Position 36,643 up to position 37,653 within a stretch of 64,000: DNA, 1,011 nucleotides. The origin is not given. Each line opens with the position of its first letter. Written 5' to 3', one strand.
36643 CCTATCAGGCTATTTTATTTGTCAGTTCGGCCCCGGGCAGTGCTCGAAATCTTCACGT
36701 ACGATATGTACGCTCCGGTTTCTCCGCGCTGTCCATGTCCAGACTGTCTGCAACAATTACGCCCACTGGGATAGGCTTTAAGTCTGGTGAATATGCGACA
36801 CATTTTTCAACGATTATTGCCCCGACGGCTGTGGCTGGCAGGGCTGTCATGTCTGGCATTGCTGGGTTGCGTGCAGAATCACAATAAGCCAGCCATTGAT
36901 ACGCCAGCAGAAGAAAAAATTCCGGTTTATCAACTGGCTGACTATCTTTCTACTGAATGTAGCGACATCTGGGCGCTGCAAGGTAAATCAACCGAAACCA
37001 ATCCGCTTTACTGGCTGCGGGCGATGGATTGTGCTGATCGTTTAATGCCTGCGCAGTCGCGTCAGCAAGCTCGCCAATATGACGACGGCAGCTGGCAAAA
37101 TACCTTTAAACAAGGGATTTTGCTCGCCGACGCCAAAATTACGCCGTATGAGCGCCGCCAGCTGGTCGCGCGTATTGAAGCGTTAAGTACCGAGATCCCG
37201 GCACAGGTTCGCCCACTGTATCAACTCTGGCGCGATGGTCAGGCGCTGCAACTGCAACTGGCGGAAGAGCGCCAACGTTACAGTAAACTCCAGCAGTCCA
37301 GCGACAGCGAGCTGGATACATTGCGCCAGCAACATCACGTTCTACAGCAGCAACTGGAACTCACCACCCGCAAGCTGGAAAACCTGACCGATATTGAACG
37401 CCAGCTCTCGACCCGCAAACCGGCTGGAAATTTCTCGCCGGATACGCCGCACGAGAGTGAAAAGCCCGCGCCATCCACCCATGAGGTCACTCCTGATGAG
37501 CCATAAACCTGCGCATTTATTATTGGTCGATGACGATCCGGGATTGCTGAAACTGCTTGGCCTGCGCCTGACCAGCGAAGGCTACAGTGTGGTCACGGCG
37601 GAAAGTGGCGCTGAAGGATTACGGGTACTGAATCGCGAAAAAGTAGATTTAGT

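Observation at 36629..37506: Lipoprotein gene qseG embedded between the kinase and the sigma54 regulator, overlapping glrR by 11 bp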

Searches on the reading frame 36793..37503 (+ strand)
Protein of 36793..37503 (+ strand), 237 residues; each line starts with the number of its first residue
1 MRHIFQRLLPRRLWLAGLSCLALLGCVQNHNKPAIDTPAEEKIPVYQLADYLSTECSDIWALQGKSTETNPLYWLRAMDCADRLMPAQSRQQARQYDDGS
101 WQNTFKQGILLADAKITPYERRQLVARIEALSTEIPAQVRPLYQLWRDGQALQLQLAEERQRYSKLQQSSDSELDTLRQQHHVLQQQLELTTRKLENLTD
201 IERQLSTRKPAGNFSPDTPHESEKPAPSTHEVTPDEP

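Call 15: find_homologous_proteins(query=window:36793-37503:+, max_evalue=0.001)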
Query window:36793-37503:+ (237 aa): 776 proteins with E <= 0.001 among 1523 candidates; the best 120 are listed.
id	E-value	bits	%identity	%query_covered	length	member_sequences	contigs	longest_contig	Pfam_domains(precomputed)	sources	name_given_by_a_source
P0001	4.3e-153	526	99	100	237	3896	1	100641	PF13942.12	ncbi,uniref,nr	ncbi:yfhG lipofamily protein [Escherichia coli 1-392-07_S3_C1]|uniref:two-component system QseEF-ass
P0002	2.3e-150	517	97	100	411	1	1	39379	PF13942.12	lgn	-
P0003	7.0e-146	502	98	97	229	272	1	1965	PF13942.12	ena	-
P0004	6.5e-144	496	95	100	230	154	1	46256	PF13942.12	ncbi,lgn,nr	ncbi:TPA: two-component system QseEF-associated lipoprotein QseG [Escherichia coli]|nr:two-component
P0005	1.0e-140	485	92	100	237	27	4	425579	PF13942.12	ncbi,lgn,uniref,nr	ncbi:two-component system QseEF-associated lipoprotein QseG [Escherichia sp. E4930]|uniref:two-compo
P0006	2.3e-137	474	89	100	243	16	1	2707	PF13942.12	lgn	-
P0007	4.8e-132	457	91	100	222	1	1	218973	PF13942.12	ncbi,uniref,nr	ncbi:two-component system QseEF-associated lipoprotein QseG [Escherichia coli]|uniref:two-component 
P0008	3.2e-131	454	92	100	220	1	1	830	PF13942.12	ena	-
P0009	4.2e-131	454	91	100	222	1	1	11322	PF13942.12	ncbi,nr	ncbi:MAG: two-component system QseEF-associated lipoprotein QseG [Escherichia coli]|nr:two-component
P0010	4.8e-131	453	90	100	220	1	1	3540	PF13942.12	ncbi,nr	ncbi:MAG: two-component system QseEF-associated lipoprotein QseG [Escherichia coli]|nr:two-component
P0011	7.6e-128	443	90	100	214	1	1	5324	PF13942.12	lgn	-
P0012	2.0e-114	399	78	97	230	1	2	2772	PF13942.12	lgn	-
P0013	1.2e-112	393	78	100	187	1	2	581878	PF13942.12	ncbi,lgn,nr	ncbi:TPA: two-component system QseEF-associated lipoprotein QseG [Escherichia coli]|nr:two-component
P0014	1.0e-108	380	74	100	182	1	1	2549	PF13942.12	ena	-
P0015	2.1e-106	373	72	95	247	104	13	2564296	PF13942.12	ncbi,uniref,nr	ncbi:TPA: two-component system QseEF-associated lipoprotein QseG [Citrobacter koseri]|uniref:two-com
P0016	1.6e-102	360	70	98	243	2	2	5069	PF13942.12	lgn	-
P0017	1.7e-101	357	70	99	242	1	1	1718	PF13942.12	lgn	-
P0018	4.3e-101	355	69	98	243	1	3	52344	PF13942.12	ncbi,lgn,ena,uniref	ncbi:two-component system QseEF-associated lipoprotein QseG [Citrobacter amalonaticus]|uniref:two-co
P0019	1.8e-100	353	70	98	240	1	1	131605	PF13942.12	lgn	-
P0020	3.1e-100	353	67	99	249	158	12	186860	PF13942.12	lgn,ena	-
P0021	1.0e-99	351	70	98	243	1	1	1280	PF13942.12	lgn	-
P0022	1.8e-99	350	68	98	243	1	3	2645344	PF13942.12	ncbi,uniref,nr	ncbi:two-component system QseEF-associated lipoprotein QseG [Citrobacter amalonaticus]|uniref:two-co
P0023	1.0e-98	348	68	98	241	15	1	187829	PF13942.12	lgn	-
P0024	1.1e-98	348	68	98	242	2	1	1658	PF13942.12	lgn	-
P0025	3.2e-98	346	66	97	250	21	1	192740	PF13942.12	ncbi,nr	ncbi:two-component system QseEF-associated lipoprotein QseG [Citrobacter sp. NCU1]|nr:two-component 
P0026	6.0e-98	345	68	98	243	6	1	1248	PF13942.12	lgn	-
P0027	3.0e-97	343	98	65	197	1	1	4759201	PF13942.12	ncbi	-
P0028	1.7e-96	340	97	65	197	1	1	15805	PF13942.12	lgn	-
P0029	3.0e-96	340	99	68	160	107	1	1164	PF13942.12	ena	-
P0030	1.4e-94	334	97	68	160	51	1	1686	PF13942.12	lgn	-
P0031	1.9e-94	334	68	94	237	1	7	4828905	PF13942.12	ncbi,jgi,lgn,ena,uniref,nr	ncbi:two-component system QseEF-associated lipoprotein QseG [Intestinirhabdus alba]|jgi:hypothetical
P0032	2.4e-94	333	66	100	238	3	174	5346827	PF13942.12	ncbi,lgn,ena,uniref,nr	ncbi:two-component system QseEF-associated lipoprotein QseG [Citrobacter rodentium]|uniref:Lipoprote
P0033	6.9e-93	329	65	97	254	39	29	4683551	PF13942.12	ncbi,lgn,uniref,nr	ncbi:TPA: two-component system QseEF-associated lipoprotein QseG [Salmonella bongori]|uniref:Putativ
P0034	6.5e-92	325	63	99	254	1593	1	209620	PF13942.12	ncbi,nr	ncbi:two-component system QseEF-associated lipoprotein QseG [Salmonella enterica subsp. enterica]|nr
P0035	1.2e-91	325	64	99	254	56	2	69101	PF13942.12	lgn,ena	-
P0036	1.9e-91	324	62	99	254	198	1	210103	PF13942.12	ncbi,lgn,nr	ncbi:two-component system QseEF-associated lipoprotein QseG [Salmonella enterica]|nr:two-component s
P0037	2.0e-91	324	88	58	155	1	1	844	PF13942.12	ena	-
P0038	1.5e-90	321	63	99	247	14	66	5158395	PF13942.12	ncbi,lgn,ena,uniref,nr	ncbi:two-component system QseEF-associated lipoprotein QseG [Citrobacter freundii]|uniref:two-compon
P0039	2.9e-90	320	63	100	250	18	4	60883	PF13942.12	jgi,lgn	jgi:hypothetical protein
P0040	6.9e-90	319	69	86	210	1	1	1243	PF13942.12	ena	-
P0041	7.7e-90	319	63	99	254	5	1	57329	PF13942.12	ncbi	-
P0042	9.0e-90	318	64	99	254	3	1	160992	PF13942.12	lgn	-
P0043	1.1e-89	318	64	99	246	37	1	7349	PF13942.12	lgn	-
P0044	4.7e-89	316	62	99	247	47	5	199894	PF13942.12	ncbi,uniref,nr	ncbi:two-component system QseEF-associated lipoprotein QseG [Citrobacter sp. wls830]|uniref:two-comp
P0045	5.5e-89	316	65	98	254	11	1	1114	PF13942.12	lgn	-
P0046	6.0e-89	316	64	95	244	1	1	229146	PF13942.12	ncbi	-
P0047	8.1e-89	315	99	59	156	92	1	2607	PF13942.12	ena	-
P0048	9.3e-89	315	63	99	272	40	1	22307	PF13942.12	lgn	-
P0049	1.5e-88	315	63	97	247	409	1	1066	PF13942.12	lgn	-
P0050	1.2e-87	312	99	59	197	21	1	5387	PF13942.12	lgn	-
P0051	1.4e-87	311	63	99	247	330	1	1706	PF13942.12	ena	-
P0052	1.5e-87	311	61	100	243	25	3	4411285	PF13942.12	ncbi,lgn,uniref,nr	ncbi:two-component system QseEF-associated lipoprotein QseG [Enterobacter sp. PGRG2]|uniref:two-comp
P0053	5.0e-87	309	62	97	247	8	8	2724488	PF13942.12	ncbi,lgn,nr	ncbi:two-component system QseEF-associated lipoprotein QseG [Citrobacter youngae]|nr:two-component s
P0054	5.5e-87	309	64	93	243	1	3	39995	PF13942.12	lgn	-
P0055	6.2e-87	309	61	100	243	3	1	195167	PF13942.12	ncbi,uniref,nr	ncbi:two-component system QseEF-associated lipoprotein QseG [Enterobacter sp. ENT03]|uniref:two-comp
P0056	3.2e-86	307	61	99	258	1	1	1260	PF13942.12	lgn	-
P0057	6.8e-86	306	63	95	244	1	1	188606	PF13942.12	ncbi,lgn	ncbi:TPA: two-component system QseEF-associated lipoprotein QseG [Citrobacter freundii]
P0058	9.2e-86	305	60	100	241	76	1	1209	PF13942.12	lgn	-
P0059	9.4e-86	305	60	100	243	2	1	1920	PF13942.12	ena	-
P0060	1.4e-85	305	60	100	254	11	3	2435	PF13942.12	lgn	-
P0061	2.3e-85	304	61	100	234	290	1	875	PF13942.12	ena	-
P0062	3.4e-85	303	60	95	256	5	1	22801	PF13942.12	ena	-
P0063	3.8e-85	303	62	100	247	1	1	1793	PF13942.12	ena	-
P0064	6.1e-85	303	59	98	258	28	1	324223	PF13942.12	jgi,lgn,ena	jgi:hypothetical protein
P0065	6.1e-85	303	99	57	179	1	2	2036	PF13942.12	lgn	-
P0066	8.1e-85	302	61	98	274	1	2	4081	PF13942.12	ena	-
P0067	8.2e-85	302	63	93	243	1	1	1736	PF13942.12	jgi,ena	-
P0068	1.9e-84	301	61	99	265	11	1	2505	PF13942.12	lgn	-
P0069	2.1e-84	301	58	100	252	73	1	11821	PF13942.12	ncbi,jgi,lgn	-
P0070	2.5e-84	301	59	100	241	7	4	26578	PF13942.12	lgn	-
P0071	2.6e-84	301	60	99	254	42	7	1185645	PF13942.12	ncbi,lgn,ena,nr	ncbi:two-component system QseEF-associated lipoprotein QseG [uncultured Lelliottia sp.]|nr:two-compo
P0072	4.0e-84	300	96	59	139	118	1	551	PF13942.12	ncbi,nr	ncbi:two-component system QseEF-associated lipoprotein QseG, partial [Escherichia coli]|nr:two-compo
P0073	4.1e-84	300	61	99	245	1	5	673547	PF13942.12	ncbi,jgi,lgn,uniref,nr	ncbi:two-component system QseEF-associated lipoprotein QseG [Superficieibacter sp.]|uniref:two-compo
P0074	6.4e-84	299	65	89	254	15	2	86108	PF13942.12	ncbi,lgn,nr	ncbi:MAG: two-component system QseEF-associated lipoprotein QseG [Enterobacter sp.]|nr:two-component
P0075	8.3e-84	299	58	99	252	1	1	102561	PF13942.12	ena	-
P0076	1.2e-83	298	59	98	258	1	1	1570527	PF13942.12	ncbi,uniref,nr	ncbi:two-component system QseEF-associated lipoprotein QseG [Leclercia adecarboxylata]|uniref:two-co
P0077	1.8e-83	298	60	100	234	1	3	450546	PF13942.12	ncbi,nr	ncbi:two-component system QseEF-associated lipoprotein QseG [Klebsiella oxytoca]|nr:two-component sy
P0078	1.9e-83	298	58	98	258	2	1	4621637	PF13942.12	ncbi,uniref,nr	ncbi:two-component system QseEF-associated lipoprotein QseG [Leclercia sp. EC_58]|uniref:two-compone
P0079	2.6e-83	297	62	90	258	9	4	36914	PF13942.12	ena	-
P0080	2.8e-83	297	59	97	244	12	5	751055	PF13942.12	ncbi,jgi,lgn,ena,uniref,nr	ncbi:two-component system QseEF-associated lipoprotein QseG [Enterobacter sp.]|uniref:two-component 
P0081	3.8e-83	297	58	98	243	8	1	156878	PF13942.12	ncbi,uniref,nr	ncbi:two-component system QseEF-associated lipoprotein QseG [Trabulsiella odontotermitis]|uniref:Mem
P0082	5.6e-83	296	97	57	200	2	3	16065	PF13942.12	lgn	-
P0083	6.1e-83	296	99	56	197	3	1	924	PF13942.12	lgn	-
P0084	7.0e-83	296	59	100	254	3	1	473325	PF13942.12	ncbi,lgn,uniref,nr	ncbi:two-component system QseEF-associated lipoprotein QseG [Lelliottia sp. CFBP8978]|uniref:two-com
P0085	7.2e-83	296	60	100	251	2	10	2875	PF13942.12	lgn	-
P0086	8.0e-83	296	58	100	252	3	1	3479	PF13942.12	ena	-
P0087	8.8e-83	296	60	100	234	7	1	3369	PF13942.12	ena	-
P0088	1.3e-82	295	60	95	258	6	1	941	PF13942.12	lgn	-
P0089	1.6e-82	295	59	100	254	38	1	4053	PF13942.12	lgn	-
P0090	3.1e-82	294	58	99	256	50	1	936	PF13942.12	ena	-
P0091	3.3e-82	294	59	95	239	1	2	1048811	PF13942.12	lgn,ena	-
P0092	3.8e-82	294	61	92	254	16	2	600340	PF13942.12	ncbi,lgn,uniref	ncbi:two-component system QseEF-associated lipoprotein QseG [Huaxiibacter chinensis]|uniref:two-comp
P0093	3.9e-82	293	57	100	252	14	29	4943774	PF13942.12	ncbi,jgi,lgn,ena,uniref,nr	ncbi:two-component system QseEF-associated lipoprotein QseG [Leclercia sp. 29361]|uniref:two-compone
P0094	6.1e-82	293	59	99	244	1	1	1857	PF13942.12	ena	-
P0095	6.1e-82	293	60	95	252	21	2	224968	PF13942.12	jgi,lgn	-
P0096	7.3e-82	293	60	95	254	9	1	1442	PF13942.12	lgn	-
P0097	7.4e-82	293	60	100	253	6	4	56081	PF13942.12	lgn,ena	-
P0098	9.4e-82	292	60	100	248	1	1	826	PF13942.12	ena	-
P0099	2.1e-81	291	98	55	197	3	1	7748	PF13942.12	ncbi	-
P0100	2.1e-81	291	58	94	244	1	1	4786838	PF13942.12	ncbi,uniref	ncbi:two-component system QseEF-associated lipoprotein QseG [Kosakonia sp. BYX6]|uniref:Two-componen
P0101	2.8e-81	291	58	94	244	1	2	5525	PF13942.12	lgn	-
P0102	3.0e-81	291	61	95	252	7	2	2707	PF13942.12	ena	-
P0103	4.1e-81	290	58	95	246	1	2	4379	PF13942.12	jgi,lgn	jgi:hypothetical protein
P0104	4.3e-81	290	59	100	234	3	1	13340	PF13942.12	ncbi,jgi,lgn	ncbi:MAG TPA: two-component system QseEF-associated lipoprotein QseG [Klebsiella sp.]|jgi:hypothetic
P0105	5.1e-81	290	60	97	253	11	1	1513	PF13942.12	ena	-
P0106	5.7e-81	290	59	100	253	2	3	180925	PF13942.12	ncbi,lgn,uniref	ncbi:two-component system QseEF-associated lipoprotein QseG [Pseudenterobacter timonensis]|uniref:Tw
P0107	5.9e-81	290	63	84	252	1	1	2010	PF13942.12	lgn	-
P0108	6.2e-81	290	63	84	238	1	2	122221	PF13942.12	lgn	-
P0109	7.5e-81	289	57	100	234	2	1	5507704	PF13942.12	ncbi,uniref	ncbi:two-component system QseEF-associated lipoprotein QseG [Klebsiella sp. I138]|uniref:two-compone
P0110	9.3e-81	289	60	99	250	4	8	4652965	PF13942.12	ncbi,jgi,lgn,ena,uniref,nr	ncbi:two-component system QseEF-associated lipoprotein QseG [Enterobacter oligotrophicus]|uniref:two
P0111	1.0e-80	289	60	95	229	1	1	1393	PF13942.12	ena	-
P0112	1.0e-80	289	59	93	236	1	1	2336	PF13942.12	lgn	-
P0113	1.1e-80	289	60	93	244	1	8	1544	PF13942.12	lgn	-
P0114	1.4e-80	288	60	91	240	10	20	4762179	PF13942.12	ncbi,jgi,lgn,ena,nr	ncbi:hypothetical protein D782_1120 [Enterobacteriaceae bacterium strain FGI 57]|jgi:hypothetical pr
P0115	1.6e-80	288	57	95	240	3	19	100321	PF13942.12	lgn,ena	-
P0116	1.7e-80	288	59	96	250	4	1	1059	PF13942.12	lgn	-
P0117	1.8e-80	288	60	94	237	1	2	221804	PF13942.12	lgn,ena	-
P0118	2.0e-80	288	58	100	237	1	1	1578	PF13942.12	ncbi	-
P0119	2.0e-80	288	62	93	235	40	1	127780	PF13942.12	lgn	-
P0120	2.4e-80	288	59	94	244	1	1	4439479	PF13942.12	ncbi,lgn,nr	ncbi:two-component system QseEF-associated lipoprotein QseG [Kosakonia sp. H02]|nr:two-component sys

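Call 17: search_solved_structures(query=window:36793-37503:+, show_alignments=1)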
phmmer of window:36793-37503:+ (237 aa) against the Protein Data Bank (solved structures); distinct sequences matched with E-value up to 0.001: 3.
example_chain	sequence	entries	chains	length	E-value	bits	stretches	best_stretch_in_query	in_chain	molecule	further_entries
7x6f_A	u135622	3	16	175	3.2e-97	328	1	55-209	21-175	Quorum-sensing regulator protein G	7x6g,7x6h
9m06_A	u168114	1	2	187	1.1e-80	273.9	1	26-210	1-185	Outer membrane lipoprotein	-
9m08_A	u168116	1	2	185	1.8e-80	273.2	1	26-210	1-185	Quorum-sensing regulator protein G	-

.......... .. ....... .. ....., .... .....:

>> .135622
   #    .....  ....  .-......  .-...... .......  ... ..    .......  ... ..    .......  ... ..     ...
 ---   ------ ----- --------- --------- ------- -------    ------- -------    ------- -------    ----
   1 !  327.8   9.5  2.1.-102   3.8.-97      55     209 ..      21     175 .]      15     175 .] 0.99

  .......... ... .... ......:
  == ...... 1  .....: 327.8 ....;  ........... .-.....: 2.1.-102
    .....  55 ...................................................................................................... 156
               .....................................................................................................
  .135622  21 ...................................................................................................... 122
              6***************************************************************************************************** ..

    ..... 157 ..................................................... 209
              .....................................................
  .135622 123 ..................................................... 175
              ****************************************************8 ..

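Call 19: profile_search(protein=window:36793-37503:+)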
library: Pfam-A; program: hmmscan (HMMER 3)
A. the first sequence (237 residues): domains with independent E <= 10: 4; with E <= 0.001: 1
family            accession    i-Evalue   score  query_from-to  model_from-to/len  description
Lipoprotein_20    PF13942.11    1.8e-80   269.4      44-217         1-174/175  YfhG lipoprotein
KfrA_N            PF11740.13       0.69    11.1     123-188        50-113/113  Plasmid replication region DNA-binding N-term
ZapA              PF05164.18       0.79    10.5      37-135        14-88/88  Cell division protein ZapA
DUF5320           PF17253.7         1.7    10.3     163-198        64-99/99  Family of unknown function (DUF5320)

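Call 20: search_protein_families(proteins=[window:36793-37503:+], library=ncbifam)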
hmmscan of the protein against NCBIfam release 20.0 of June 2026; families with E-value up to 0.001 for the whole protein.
window:36793-37503:+ (237 aa): 1 family
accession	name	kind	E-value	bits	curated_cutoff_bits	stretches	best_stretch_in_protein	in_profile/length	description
NF007997.0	PRK10722.1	equivalog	9.2e-108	359.2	234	1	2-236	7-249/250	two-component system QseEF-associated lipoprotein QseG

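Call 28: search_protein_representatives(protein=window:36793-37503:+)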
Query: 237 residues. Proteins with E-value up to 0.001 (for the whole library): 164; up to 1e-10: 131; up to 1e-30: 69. The best 150 are listed.
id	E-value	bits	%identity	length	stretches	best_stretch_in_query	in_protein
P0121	2.2e-90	318.8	92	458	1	1-156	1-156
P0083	1.9e-83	296.1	99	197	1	1-133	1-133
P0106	1.8e-81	289.6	61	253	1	2-229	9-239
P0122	2.0e-71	256.7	68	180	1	48-217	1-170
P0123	3.7e-71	255.9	54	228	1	13-226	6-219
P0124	1.3e-68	247.5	75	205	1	46-215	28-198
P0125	2.8e-62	226.8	98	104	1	27-130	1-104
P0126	1.0e-56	208.6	58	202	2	120-228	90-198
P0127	1.4e-54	201.7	47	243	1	7-232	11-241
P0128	5.7e-53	196.4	97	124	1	78-174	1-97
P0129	8.0e-53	195.9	46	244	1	13-229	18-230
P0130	8.4e-53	195.8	50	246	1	17-234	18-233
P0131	1.2e-52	195.3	99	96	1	142-237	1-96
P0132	4.0e-51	190.3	48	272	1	11-212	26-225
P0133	4.2e-50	187.0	46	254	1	9-220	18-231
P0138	4.5e-46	173.8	41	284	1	19-223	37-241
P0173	2.0e-35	139.0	37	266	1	22-217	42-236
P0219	7.4e-18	81.5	27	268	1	21-227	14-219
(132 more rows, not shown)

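Call 37: find_related_loci(query=A2, collection=genome_contigs, flank=6000)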
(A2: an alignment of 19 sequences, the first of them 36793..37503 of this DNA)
Query A2 (237 aa) in genome_contigs; peptide patterns used: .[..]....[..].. (x = any residue, [..] = any of these).
467 stretches matched a pattern; 329 encode a relative of the query (tblastn E <= 1e-3); the best 80 are kept; 80 distinct loci.
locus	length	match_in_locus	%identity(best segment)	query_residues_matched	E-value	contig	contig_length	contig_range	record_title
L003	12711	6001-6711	96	1-237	3e-153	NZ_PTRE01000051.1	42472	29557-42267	Escherichia sp. MOD1-EC7003 MOD1-EC7003_51_length_64866_cov_117, whole genome shotgun sequence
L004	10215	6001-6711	94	1-237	5e-142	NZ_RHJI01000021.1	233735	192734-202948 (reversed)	Escherichia sp. E1V33 1V33_21_consensus, whole genome shotgun sequence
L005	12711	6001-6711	92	1-237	1e-140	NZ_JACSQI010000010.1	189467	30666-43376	Escherichia whittamii strain Sa2BVA5 NODE_10_length_189467_cov_8.267575, whole genome shotgun sequence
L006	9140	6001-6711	92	1-237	4e-140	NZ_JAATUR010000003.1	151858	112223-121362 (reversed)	Escherichia coli strain SCPM-O-B-8794 3length=151858, whole genome shotgun sequence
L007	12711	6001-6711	92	1-237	8e-138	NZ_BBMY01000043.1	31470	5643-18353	Escherichia albertii NBRC 107761 = DSM 17582 strain NBRC 107761, whole genome shotgun sequence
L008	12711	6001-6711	68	3-234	4e-106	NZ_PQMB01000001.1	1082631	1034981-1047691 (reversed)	Citrobacter amalonaticus strain S646 scaffold1.1, whole genome shotgun sequence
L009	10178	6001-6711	70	3-234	3e-102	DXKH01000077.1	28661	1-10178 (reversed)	MAG TPA_asm: Citrobacter sp. isolate HRGM_Genome_0066 HRGM_Genome_0066_77, whole genome shotgun sequence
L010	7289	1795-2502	68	4-234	3e-101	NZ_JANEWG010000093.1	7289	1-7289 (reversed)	Citrobacter sp. Awk 4 510132-22-93, whole genome shotgun sequence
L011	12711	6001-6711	67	3-234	5e-107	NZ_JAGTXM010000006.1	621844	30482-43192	Citrobacter amalonaticus strain ku-bf3 scaffold_5, whole genome shotgun sequence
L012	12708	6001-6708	66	4-234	7e-99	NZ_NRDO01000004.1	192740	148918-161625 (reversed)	Citrobacter sp. NCU1 contig_4, whole genome shotgun sequence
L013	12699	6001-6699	64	4-236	1e-95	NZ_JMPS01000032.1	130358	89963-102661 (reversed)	Yokenella regensburgei ATCC 49455 GYRE.assembly.033, whole genome shotgun sequence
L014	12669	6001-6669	68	4-226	4e-95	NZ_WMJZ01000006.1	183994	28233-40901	Intestinirhabdus alba strain BIT-B35 Scaffold6, whole genome shotgun sequence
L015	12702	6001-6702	62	1-237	9e-94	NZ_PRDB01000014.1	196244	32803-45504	Klebsiella michiganensis strain DSM 25444 contig_14, whole genome shotgun sequence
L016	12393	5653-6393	63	1-234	7e-93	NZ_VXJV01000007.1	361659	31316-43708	Salmonella enterica subsp. diarizonae strain CCUG 30040T contig_0000007, whole genome shotgun sequence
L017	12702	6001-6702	61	1-237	1e-91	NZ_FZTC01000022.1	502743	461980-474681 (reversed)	Klebsiella grimontii strain 06D021, whole genome shotgun sequence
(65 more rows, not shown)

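Call 50: find_encoding_contigs(protein=P0129, flank=4000, max_places=2)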
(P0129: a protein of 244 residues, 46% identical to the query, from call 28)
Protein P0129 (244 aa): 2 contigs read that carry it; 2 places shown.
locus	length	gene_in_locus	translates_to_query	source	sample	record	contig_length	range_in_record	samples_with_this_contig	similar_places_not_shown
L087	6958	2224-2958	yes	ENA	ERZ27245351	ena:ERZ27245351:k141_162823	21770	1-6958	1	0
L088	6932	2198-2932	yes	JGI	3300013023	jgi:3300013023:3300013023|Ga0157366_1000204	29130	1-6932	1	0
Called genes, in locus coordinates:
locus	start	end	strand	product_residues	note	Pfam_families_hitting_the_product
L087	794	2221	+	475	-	PF00512:HisKA, PF02518:HATPase_c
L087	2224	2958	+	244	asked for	PF13942:Lipoprotein_20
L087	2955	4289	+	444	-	PF00072:Response_reg, PF00158:Sigma54_activat, PF14532:Sigma54_activ_2, PF07728:AAA_5, PF25601:AAA_lid_14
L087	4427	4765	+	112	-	PF00543:P-II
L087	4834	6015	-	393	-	PF00042:Globin, PF00970:FAD_binding_6 (weak), PF00175:NAD_binding_1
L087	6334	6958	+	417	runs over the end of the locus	PF00464:SHMT, PF00155:Aminotran_1_2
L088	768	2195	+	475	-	PF00512:HisKA, PF02518:HATPase_c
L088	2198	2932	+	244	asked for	PF13942:Lipoprotein_20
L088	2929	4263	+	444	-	PF00072:Response_reg, PF00158:Sigma54_activat, PF14532:Sigma54_activ_2, PF07728:AAA_5, PF25601:AAA_lid_14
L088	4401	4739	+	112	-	PF00543:P-II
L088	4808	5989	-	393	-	PF00042:Globin, PF00970:FAD_binding_6 (weak), PF00175:NAD_binding_1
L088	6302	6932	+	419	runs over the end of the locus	PF00464:SHMT, PF00155:Aminotran_1_2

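Call 51: find_encoding_contigs(protein=P0138, flank=4000, max_places=2)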
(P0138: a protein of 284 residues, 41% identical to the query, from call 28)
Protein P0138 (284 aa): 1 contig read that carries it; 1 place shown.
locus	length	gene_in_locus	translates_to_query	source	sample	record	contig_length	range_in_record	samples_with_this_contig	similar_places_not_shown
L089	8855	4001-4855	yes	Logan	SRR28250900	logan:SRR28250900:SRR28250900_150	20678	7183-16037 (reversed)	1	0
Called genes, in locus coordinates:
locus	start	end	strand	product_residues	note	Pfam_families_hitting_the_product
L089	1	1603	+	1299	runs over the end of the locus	PF18076:FGAR-AT_N, PF18072:FGAR-AT_linker, PF02769:AIRS_C, PF22689:FGAR-AT_PurM_N-like, PF02769:AIRS_C, PF13507:GATase_5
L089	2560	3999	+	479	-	PF00672:HAMP (faint), PF00512:HisKA, PF02518:HATPase_c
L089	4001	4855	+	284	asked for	PF13942:Lipoprotein_20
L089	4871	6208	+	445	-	PF00072:Response_reg, PF00158:Sigma54_activat, PF14532:Sigma54_activ_2, PF07728:AAA_5 (weak), PF25601:AAA_lid_14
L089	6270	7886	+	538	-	PF00795:CN_hydrolase, PF02540:NAD_synthase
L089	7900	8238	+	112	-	PF00543:P-II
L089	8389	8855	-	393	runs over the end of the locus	PF00042:Globin, PF00970:FAD_binding_6 (weak), PF00175:NAD_binding_1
